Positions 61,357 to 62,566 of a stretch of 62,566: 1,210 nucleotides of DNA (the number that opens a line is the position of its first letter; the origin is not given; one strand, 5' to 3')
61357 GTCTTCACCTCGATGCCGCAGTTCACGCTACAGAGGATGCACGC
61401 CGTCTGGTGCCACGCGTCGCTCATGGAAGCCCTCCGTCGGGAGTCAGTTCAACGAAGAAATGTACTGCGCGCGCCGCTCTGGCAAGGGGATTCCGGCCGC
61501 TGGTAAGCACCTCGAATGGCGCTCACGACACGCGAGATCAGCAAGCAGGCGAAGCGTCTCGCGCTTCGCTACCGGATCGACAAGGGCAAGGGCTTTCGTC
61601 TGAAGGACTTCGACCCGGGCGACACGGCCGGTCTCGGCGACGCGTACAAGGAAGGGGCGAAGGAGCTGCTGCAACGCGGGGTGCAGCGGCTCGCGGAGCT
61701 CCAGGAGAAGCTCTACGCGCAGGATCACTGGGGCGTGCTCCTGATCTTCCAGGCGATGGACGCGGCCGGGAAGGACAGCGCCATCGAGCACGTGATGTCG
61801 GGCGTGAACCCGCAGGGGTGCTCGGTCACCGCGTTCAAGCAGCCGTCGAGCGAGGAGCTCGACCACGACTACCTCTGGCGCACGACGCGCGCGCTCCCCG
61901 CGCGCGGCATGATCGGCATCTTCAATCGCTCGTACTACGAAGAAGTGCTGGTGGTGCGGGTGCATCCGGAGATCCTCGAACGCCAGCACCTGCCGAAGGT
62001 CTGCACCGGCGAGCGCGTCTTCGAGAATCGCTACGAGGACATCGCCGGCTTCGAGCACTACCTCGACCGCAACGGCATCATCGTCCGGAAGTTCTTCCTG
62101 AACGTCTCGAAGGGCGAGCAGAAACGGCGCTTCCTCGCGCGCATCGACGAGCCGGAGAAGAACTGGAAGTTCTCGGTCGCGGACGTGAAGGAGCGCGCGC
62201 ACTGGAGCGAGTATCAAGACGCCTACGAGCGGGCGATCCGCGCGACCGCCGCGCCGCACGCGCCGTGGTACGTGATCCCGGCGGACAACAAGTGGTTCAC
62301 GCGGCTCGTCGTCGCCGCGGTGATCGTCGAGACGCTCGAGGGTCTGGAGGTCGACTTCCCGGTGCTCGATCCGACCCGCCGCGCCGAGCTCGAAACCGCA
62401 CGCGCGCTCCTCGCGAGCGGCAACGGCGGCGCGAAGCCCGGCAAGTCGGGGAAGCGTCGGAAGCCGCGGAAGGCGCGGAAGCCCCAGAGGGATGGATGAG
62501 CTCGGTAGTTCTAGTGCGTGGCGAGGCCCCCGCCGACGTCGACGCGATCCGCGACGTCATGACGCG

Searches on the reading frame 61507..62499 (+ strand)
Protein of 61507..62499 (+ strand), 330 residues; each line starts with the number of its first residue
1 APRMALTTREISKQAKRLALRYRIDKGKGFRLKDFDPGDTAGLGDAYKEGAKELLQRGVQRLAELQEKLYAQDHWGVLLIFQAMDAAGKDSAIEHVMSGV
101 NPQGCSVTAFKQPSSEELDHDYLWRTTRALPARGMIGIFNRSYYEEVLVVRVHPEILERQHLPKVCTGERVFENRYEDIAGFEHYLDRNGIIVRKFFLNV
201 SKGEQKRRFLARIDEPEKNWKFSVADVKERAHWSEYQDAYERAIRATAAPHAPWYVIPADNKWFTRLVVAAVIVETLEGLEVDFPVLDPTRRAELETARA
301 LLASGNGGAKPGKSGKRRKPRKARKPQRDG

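Call 73: search_protein_families(library=pfam, proteins=[window:61507-62499:+], max_evalue=0.001)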
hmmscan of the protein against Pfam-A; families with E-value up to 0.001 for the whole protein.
window:61507-62499:+ (330 aa): 1 family
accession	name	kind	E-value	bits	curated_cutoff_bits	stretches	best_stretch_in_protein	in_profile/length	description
PF03976.20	PPK2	-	3.7e-67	226.7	22.3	1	52-281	8-225/229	Polyphosphate kinase 2 (PPK2)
